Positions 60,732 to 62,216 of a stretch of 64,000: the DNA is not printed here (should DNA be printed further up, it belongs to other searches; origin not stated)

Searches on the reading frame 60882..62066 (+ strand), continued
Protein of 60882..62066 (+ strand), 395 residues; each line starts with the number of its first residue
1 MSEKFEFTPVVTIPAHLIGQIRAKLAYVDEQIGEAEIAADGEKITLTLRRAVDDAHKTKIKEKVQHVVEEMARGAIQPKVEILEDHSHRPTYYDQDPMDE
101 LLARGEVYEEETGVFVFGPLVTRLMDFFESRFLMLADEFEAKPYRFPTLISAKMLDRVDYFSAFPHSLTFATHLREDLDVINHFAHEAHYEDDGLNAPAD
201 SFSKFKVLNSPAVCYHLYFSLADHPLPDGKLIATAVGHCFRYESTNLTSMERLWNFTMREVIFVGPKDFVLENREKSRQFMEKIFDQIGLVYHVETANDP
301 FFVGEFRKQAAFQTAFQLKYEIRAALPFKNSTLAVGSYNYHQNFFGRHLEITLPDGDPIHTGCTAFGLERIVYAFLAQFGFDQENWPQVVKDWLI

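Call 72: get_annotated_region(hit=H31, flank=9000)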
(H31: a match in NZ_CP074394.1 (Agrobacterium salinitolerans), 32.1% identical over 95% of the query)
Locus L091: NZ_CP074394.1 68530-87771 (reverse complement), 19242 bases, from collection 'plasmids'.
description: Agrobacterium salinitolerans strain DG3-1 plasmid pDG3-1a, complete sequence
organism: Agrobacterium salinitolerans (NCBI taxid 1183413)
taxonomy: Bacteria; Pseudomonadota; Alphaproteobacteria; Hyphomicrobiales; Rhizobiaceae; Agrobacterium; Agrobacterium salinitolerans
host: -; source: Cotton,tiaaue sample,root; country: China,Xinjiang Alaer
typing (MOB-suite, as given by PLSDB): conjugative; relaxase MOBP; mating-pair formation MPF_T
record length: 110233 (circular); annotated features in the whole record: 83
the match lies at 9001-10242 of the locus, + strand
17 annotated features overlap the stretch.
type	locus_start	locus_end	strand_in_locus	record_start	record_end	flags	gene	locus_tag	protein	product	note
CDS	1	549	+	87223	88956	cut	-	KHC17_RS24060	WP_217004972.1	hypothetical protein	-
CDS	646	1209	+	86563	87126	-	pseH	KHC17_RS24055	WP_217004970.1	UDP-4-amino-4, 6-dideoxy-N-acetyl-beta-L-altrosamine N-acetyltransferase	GO:0009058 - biosynthetic process [Evidence IEA]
CDS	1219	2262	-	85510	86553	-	pseI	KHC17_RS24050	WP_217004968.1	pseudaminic acid synthase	-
CDS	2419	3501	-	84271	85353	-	pseG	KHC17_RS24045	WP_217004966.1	UDP-2,4-diacetamido-2,4, 6-trideoxy-beta-L-altropyranose hydrolase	-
CDS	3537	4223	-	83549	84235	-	pseF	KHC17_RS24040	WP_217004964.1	pseudaminic acid cytidylyltransferase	-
CDS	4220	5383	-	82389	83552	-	pseC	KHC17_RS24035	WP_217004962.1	UDP-4-amino-4, 6-dideoxy-N-acetyl-beta-L-altrosamine transaminase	-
CDS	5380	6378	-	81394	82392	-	pseB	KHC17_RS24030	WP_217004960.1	UDP-N-acetylglucosamine 4,6-dehydratase (inverting)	-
CDS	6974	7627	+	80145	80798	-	-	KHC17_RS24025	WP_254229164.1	AAC(3) family N-acetyltransferase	GO:0046677 - response to antibiotic [Evidence IEA]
CDS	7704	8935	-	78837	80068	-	-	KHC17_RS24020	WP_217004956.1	IS3 family transposase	-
CDS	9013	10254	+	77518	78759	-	-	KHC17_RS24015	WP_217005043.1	DUF4910 domain-containing protein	-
CDS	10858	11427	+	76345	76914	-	rfbC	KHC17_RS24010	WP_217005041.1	dTDP-4-dehydrorhamnose 3,5-epimerase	GO:0019305 - dTDP-rhamnose biosynthetic process [Evidence IEA]; GO:0009243 - O antigen biosynthetic process [Evidence ...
CDS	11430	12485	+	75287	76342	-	rfbB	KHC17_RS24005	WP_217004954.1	dTDP-glucose 4,6-dehydratase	GO:0019305 - dTDP-rhamnose biosynthetic process [Evidence IEA]; GO:0009243 - O antigen biosynthetic process [Evidence ...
CDS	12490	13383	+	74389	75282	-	rfbD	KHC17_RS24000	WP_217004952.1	dTDP-4-dehydrorhamnose reductase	GO:0019305 - dTDP-rhamnose biosynthetic process [Evidence IEA]; GO:0009243 - O antigen biosynthetic process [Evidence ...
CDS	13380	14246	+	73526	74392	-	rfbA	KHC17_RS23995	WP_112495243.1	glucose-1-phosphate thymidylyltransferase RfbA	GO:0019305 - dTDP-rhamnose biosynthetic process [Evidence IEA]; GO:0009243 - O antigen biosynthetic process [Evidence ...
CDS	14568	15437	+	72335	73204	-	-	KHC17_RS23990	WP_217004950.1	glycosyltransferase family 2 protein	-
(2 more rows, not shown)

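Call 73: get_annotated_region(hit=H27, flank=9000)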
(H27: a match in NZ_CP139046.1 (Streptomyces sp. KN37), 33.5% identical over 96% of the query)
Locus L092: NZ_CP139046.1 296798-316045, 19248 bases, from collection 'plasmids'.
description: Streptomyces sp. KN37 plasmid unnamed2, complete sequence
organism: Streptomyces sp. KN37 (NCBI taxid 3090667)
taxonomy: Bacteria; Actinomycetota; Actinomycetes; Kitasatosporales; Streptomycetaceae; Streptomyces; Streptomyces sp. KN37
host: -; source: whole organism,Kanas soil; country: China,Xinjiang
typing (MOB-suite, as given by PLSDB): non-mobilizable
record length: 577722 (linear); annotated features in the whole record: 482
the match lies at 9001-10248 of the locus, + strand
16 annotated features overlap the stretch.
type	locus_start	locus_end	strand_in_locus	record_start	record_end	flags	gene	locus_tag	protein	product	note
CDS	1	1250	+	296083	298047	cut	-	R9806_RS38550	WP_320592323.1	alginate lyase family protein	-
CDS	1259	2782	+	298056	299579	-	-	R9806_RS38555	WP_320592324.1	right-handed parallel beta-helix repeat-containing protein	-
CDS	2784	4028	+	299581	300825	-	-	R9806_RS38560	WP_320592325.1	O-antigen ligase domain-containing protein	-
CDS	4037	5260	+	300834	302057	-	-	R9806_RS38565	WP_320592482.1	glycosyltransferase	-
CDS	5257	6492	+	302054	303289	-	-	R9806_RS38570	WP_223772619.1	class I SAM-dependent methyltransferase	-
CDS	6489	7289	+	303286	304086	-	-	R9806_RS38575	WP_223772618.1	glucose-1-phosphate cytidylyltransferase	-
CDS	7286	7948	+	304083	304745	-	-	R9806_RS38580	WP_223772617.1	PIG-L deacetylase family protein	-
CDS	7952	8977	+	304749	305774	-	-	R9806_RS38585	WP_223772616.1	SDR family oxidoreductase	-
CDS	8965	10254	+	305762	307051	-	-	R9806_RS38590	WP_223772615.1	DUF4910 domain-containing protein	-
CDS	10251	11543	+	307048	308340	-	-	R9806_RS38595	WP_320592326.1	hypothetical protein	-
CDS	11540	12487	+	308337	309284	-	-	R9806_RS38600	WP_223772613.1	glycosyltransferase family 2 protein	-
CDS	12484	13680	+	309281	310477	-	-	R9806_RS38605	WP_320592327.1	polysaccharide pyruvyl transferase family protein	-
CDS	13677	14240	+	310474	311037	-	rfbC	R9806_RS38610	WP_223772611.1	dTDP-4-dehydrorhamnose 3,5-epimerase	GO:0019305 - dTDP-rhamnose biosynthetic process [Evidence IEA]; GO:0009243 - O antigen biosynthetic process [Evidence ...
CDS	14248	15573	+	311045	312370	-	-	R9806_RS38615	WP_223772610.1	glutamate-1-semialdehyde 2,1-aminomutase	-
CDS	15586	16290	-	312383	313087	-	-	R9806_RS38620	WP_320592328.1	phosphatase PAP2 family protein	-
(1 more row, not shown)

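Call 78: find_encoding_contigs(protein=P0125, flank=7000, max_places=1)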
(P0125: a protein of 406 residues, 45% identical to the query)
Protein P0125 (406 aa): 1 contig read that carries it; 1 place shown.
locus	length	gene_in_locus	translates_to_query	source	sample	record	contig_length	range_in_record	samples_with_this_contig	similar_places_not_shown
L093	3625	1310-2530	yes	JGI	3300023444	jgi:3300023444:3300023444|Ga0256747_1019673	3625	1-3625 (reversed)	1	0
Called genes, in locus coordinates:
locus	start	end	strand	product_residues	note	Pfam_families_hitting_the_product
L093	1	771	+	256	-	?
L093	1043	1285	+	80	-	PF00550:PP-binding (weak)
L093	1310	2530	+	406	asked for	PF00587:tRNA-synt_2b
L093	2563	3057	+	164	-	PF00583:Acetyltransf_1, PF13673:Acetyltransf_10 (weak), PF13508:Acetyltransf_7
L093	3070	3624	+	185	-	?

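Call 79: find_encoding_contigs(protein=P0126, flank=7000, max_places=1)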
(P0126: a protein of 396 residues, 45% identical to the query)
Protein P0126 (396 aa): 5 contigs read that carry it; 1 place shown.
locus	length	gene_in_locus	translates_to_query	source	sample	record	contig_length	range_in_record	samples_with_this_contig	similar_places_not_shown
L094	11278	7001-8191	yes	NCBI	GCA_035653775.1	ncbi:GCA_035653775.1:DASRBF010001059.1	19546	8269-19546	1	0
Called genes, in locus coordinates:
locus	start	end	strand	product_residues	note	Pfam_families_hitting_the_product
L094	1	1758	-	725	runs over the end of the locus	PF04773:FecR (faint)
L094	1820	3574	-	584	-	-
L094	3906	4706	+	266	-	PF20706:GT4-conflict, PF00534:Glycos_transf_1, PF13692:Glyco_trans_1_4, PF13524:Glyco_trans_1_2 (weak)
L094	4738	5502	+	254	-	PF13578:Methyltransf_24 (weak)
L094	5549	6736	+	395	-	PF03062:MBOAT (weak)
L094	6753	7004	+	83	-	-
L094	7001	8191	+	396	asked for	PF00587:tRNA-synt_2b (faint)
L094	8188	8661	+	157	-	PF13302:Acetyltransf_3 (weak), PF00583:Acetyltransf_1, PF13673:Acetyltransf_10, PF13508:Acetyltransf_7, PF08445:FR47 (weak)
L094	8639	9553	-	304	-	PF13578:Methyltransf_24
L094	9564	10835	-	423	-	-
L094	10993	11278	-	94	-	PF00534:Glycos_transf_1 (weak)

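Call 80: find_encoding_contigs(protein=P0128, flank=7000, max_places=1)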
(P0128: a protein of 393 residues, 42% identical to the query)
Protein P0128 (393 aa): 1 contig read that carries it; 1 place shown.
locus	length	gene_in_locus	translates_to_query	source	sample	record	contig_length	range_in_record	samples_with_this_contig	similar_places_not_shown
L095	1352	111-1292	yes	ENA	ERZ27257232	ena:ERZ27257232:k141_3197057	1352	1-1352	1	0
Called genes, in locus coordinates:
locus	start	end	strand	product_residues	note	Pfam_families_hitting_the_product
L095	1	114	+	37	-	?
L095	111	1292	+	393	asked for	PF00587:tRNA-synt_2b (faint)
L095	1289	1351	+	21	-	?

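Call 81: search_protein_families(library=pfam, max_evalue=0.01, proteins=[L093:3070-3624:+, L093:1-771:+, L087:9719-10783:+, L087:10783-11973:+, L087:12003-12437:+, L087:9307-9549:+, L094:5549-6733:+, L094:6753-7001:+, L088:1-2055:+])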
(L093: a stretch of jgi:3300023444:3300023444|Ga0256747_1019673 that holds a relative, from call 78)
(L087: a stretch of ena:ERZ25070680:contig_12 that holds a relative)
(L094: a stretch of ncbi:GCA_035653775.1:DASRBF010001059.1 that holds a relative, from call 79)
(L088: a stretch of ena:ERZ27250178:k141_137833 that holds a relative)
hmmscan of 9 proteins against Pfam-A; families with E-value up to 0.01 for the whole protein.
L093:3070-3624:+ (185 aa): 1 family
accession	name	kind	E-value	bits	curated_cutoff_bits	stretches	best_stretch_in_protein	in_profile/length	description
PF02522.19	Antibiotic_NAT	-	5e-24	85.6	25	1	62-184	1-134/232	Aminoglycoside 3-N-acetyltransferase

L093:1-771:+ (256 aa): 4 families
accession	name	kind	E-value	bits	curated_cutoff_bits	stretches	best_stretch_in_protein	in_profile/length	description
PF00884.28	Sulfatase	-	4.3e-25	89.1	25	1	2-140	162-301/301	Sulfatase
PF16347.10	SGSH_C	-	7.8e-12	46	29.3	1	98-172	11-84/154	N-sulphoglucosamine sulphohydrolase, C-terminal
PF14707.11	Sulfatase_C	-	5.3e-06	27.5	30.9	1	165-243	3-83/127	C-terminal region of aryl-sulfatase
PF01663.27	Phosphodiest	-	0.0016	18.6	23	1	40-76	186-222/342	Type I phosphodiesterase / nucleotide pyrophosphatase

L087:9719-10783:+ (355 aa): 0 families

L087:10783-11973:+ (397 aa): 2 families
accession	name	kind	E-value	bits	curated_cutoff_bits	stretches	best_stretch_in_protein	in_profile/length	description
PF03062.24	MBOAT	-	4.2e-20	72.7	27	1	32-374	2-330/337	MBOAT, membrane-bound O-acyltransferase family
PF13813.11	MBOAT_2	-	4.6e-07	30.5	25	1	252-320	2-65/85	Membrane bound O-acyl transferase family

L087:12003-12437:+ (145 aa): 0 families

L087:9307-9549:+ (81 aa): 2 families
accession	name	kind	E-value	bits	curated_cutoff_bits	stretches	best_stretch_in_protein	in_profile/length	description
PF00550.31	PP-binding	-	3.6e-05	24.4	20.8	1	9-75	2-67/67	Phosphopantetheine attachment site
PF14573.12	PP-binding_2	-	0.00027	21.5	32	1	25-79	34-88/96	Acyl-carrier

L094:5549-6733:+ (395 aa): 2 families
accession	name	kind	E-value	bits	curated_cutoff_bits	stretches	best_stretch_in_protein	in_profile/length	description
PF03062.24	MBOAT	-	4.8e-07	29.8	27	1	169-352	91-300/337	MBOAT, membrane-bound O-acyltransferase family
PF13813.11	MBOAT_2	-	0.0076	17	25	0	267-335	2-73/85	Membrane bound O-acyl transferase family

L094:6753-7001:+ (83 aa): 1 family
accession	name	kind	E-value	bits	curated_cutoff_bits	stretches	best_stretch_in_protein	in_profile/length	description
PF00550.31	PP-binding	-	0.0025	18.4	20.8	0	38-75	30-67/67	Phosphopantetheine attachment site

L088:1-2055:+ (685 aa): 0 families

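Call 84: get_annotated_region(hit=H18, flank=7000)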
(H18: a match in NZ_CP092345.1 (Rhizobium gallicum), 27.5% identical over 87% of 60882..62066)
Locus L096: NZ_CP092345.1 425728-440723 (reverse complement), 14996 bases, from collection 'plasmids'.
description: Rhizobium gallicum strain M101 plasmid pRGM101a, complete sequence
organism: Rhizobium gallicum (NCBI taxid 56730)
taxonomy: Bacteria; Pseudomonadota; Alphaproteobacteria; Hyphomicrobiales; Rhizobiaceae; Rhizobium; Rhizobium gallicum
host: -; source: Phaseolus vulgaris,Cell culture,nodule; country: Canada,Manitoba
typing (MOB-suite, as given by PLSDB): conjugative; replicon rep_cluster_471; relaxase MOBP,MOBQ; mating-pair formation MPF_T
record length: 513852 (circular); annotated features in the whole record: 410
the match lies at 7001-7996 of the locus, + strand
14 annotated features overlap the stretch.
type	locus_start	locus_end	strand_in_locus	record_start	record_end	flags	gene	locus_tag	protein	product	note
CDS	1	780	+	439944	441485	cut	nifK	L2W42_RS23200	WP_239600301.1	nitrogenase molybdenum-iron protein subunit beta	GO:0009399 - nitrogen fixation [Evidence IEA]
CDS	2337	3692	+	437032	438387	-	nifN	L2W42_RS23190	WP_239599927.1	nitrogenase iron-molybdenum cofactor biosynthesis protein NifN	GO:0009399 - nitrogen fixation [Evidence IEA]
CDS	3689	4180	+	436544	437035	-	nifX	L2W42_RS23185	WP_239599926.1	nitrogen fixation protein NifX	GO:0009399 - nitrogen fixation [Evidence IEA]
CDS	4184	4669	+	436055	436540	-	-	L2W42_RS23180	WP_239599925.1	NifX-associated nitrogen fixation protein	-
CDS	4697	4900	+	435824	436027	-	-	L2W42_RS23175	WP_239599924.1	CCE_0567 family metalloprotein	-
CDS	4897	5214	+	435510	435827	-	fdxB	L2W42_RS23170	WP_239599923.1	ferredoxin III, nif-specific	-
CDS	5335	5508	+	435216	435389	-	-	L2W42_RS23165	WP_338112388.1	exopolysaccharide production repressor protein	-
CDS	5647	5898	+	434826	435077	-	-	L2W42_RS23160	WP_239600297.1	acyl carrier protein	-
CDS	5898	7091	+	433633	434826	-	-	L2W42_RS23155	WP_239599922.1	acyl-CoA dehydrogenase family protein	-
CDS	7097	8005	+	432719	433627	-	-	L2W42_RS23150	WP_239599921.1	amino acid--[acyl-carrier-protein] ligase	-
CDS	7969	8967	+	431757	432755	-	-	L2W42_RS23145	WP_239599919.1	DUF1839 family protein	-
CDS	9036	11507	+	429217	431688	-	-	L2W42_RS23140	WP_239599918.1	glycoside hydrolase family 2 protein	-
CDS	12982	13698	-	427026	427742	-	-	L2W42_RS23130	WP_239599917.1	winged-helix domain-containing protein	-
CDS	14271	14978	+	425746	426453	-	-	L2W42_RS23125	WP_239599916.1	hypothetical protein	-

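Call 88: list_cluster_members(proteins=[P0001])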
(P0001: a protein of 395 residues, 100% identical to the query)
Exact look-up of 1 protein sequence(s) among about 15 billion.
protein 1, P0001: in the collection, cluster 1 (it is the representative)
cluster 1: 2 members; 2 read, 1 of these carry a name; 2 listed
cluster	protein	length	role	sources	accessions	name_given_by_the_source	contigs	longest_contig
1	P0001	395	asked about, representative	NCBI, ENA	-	-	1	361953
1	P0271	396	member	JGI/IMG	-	seryl-tRNA synthetase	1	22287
